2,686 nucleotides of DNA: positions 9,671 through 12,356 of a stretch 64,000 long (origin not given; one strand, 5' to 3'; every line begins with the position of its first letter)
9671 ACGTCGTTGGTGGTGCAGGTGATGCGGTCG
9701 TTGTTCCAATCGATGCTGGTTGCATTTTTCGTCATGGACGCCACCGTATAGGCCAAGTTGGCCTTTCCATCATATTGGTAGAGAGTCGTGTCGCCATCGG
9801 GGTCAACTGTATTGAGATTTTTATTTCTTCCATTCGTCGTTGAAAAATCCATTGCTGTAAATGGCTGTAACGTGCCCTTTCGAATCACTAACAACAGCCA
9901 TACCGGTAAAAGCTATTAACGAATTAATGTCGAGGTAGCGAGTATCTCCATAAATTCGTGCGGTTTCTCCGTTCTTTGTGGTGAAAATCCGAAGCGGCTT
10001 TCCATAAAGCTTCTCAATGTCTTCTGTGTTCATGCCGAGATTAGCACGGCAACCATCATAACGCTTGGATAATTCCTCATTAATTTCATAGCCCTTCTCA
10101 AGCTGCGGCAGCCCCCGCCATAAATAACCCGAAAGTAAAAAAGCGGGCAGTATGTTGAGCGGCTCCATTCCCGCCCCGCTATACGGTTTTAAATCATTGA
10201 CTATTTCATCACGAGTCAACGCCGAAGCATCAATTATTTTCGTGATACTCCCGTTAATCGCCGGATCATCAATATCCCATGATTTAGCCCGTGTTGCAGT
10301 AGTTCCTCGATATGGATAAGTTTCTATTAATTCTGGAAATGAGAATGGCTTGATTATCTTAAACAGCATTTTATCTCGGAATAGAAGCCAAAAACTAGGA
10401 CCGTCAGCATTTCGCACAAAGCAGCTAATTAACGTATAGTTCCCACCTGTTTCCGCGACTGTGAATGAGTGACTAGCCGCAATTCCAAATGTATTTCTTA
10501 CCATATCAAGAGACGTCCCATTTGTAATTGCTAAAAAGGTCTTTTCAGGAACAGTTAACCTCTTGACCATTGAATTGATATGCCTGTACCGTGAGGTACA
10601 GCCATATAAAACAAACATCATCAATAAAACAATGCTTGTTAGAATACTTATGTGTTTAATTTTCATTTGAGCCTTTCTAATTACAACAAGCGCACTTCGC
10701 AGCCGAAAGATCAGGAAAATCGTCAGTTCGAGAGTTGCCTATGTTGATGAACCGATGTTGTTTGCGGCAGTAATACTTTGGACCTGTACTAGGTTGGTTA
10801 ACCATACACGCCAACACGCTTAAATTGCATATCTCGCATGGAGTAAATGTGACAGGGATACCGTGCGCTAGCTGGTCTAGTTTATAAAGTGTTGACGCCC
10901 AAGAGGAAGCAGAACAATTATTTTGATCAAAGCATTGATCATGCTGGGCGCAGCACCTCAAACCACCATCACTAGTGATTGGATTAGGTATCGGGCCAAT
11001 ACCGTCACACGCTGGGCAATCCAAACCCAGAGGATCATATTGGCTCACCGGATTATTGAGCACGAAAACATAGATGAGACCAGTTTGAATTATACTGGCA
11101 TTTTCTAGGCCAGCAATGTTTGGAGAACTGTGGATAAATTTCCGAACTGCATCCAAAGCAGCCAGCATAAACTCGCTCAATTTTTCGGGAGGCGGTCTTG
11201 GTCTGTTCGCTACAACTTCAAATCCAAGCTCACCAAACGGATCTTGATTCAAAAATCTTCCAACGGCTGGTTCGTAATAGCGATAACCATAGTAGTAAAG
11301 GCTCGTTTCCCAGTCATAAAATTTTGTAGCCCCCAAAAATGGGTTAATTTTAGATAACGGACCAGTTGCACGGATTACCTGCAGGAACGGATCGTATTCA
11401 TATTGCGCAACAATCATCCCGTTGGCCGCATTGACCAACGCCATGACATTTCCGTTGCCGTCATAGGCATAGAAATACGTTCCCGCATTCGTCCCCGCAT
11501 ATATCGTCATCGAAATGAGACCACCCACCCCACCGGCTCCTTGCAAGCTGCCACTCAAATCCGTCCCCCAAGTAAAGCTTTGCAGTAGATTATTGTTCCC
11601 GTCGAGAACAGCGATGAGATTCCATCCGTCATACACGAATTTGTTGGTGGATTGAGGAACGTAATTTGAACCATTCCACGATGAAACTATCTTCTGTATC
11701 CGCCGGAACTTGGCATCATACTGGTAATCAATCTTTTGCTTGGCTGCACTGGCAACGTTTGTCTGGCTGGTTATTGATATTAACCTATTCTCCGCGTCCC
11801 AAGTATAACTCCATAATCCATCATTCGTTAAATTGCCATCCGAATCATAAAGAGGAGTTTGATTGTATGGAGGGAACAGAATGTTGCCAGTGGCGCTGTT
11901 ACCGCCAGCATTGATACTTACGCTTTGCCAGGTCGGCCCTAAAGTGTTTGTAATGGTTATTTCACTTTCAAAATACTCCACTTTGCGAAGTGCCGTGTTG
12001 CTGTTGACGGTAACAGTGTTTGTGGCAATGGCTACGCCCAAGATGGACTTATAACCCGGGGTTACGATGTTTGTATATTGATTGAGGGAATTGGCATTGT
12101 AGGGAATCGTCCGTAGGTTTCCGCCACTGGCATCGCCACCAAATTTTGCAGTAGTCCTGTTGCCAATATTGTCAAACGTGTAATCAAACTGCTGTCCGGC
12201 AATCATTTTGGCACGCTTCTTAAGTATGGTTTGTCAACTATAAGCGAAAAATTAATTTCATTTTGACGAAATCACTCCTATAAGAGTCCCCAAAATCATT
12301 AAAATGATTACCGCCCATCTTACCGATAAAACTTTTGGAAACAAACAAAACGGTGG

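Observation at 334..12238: Conserved ~30-nt junction element present four times at cassette boundaries, including a terminal copy with no Rhs behind it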

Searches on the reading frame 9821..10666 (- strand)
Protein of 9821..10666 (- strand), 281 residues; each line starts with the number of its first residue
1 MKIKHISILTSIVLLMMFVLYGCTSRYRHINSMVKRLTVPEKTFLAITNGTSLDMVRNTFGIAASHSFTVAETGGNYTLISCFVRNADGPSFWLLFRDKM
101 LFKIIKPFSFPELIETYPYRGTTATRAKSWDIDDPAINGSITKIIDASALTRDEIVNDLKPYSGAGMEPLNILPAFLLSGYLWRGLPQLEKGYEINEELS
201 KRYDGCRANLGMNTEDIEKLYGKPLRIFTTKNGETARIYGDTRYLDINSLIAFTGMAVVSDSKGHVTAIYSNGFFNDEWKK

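Call 75: search_protein_families(library=pfam, proteins=[window:9821-10666:-], max_evalue=0.01)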
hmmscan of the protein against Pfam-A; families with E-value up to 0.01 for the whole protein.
window:9821-10666:- (281 aa): 0 families

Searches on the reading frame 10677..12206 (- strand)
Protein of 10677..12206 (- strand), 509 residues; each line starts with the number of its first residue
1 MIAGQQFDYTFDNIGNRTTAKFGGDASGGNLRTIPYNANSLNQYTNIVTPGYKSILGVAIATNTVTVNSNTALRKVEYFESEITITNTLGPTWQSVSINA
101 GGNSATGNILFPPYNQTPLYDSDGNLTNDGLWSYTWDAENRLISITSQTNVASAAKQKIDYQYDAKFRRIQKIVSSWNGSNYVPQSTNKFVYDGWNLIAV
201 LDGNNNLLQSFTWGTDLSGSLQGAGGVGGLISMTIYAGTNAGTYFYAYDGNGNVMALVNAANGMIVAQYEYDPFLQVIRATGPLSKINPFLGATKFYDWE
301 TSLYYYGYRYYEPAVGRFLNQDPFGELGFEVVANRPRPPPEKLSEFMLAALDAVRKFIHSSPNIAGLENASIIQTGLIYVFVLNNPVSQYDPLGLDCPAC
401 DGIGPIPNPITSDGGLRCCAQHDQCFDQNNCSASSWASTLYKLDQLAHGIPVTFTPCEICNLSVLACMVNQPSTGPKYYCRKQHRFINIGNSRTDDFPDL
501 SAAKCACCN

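Call 38: find_encoding_contigs(protein=window:10677-12206:-, flank=10000, max_places=10)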
Protein window:10677-12206:- (509 aa): 23 contigs read that carry it; 6 places shown.
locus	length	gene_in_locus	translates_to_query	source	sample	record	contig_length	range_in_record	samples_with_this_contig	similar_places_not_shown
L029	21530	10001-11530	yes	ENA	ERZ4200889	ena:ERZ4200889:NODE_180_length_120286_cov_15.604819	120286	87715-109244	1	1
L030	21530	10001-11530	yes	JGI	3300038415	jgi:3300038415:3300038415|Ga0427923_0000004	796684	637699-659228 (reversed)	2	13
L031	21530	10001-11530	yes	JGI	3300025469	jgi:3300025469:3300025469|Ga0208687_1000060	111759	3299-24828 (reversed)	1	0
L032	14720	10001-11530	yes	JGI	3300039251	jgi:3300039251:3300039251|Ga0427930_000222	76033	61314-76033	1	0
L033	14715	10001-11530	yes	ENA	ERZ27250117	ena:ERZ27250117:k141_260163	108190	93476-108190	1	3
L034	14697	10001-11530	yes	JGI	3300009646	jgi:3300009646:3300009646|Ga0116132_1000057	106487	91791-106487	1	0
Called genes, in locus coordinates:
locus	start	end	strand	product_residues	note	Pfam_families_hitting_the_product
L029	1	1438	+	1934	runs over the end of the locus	PF00047:ig (faint), PF07679:I-set, PF13927:Ig_3, PF00041:fn3 (weak), PF07679:I-set, PF13895:Ig_2 (weak), PF13927:Ig_3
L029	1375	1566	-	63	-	-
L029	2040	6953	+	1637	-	PF05593:RHS_repeat (faint), PF25023:TEN_YD-shell (faint)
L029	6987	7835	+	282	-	PF08666:SAF (weak)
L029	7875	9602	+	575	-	PF05593:RHS_repeat (faint)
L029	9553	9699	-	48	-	-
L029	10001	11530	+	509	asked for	PF05593:RHS_repeat (faint), PF25023:TEN_YD-shell (weak)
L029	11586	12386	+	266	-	-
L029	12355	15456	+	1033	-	PF05593:RHS_repeat (faint)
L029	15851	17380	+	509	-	-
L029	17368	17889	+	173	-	-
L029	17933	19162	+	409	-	PF05593:RHS_repeat (faint), PF25023:TEN_YD-shell (faint)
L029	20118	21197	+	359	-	-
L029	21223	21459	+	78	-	-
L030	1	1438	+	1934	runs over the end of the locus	PF00047:ig (faint), PF07679:I-set, PF13927:Ig_3, PF00041:fn3 (weak), PF07679:I-set, PF13895:Ig_2 (weak), PF13927:Ig_3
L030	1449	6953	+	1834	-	PF05593:RHS_repeat (faint), PF25023:TEN_YD-shell (faint)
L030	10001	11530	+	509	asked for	PF05593:RHS_repeat (faint), PF25023:TEN_YD-shell (weak)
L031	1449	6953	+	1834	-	PF05593:RHS_repeat (faint), PF25023:TEN_YD-shell (faint)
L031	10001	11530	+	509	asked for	PF05593:RHS_repeat (faint), PF25023:TEN_YD-shell (weak)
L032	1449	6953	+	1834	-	PF05593:RHS_repeat (faint), PF25023:TEN_YD-shell (faint)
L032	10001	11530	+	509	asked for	PF05593:RHS_repeat (faint), PF25023:TEN_YD-shell (weak)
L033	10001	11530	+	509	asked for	PF05593:RHS_repeat (faint), PF25023:TEN_YD-shell (weak)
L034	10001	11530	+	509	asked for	PF05593:RHS_repeat (faint), PF25023:TEN_YD-shell (weak)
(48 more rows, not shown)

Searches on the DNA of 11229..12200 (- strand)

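Call 59: search_rna_families(source=L041, start=19540, end=20100, threshold=evalue, max_evalue=10)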
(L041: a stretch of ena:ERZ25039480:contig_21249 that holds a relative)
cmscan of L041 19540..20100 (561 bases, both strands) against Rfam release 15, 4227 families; matches with E-value up to 10: 1.
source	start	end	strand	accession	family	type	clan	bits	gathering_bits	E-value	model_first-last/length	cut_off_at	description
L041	19866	19888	-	RF01337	CRISPR-DR24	Gene; CRISPR;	-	16.3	35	2.7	1-30/30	no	CRISPR RNA direct repeat element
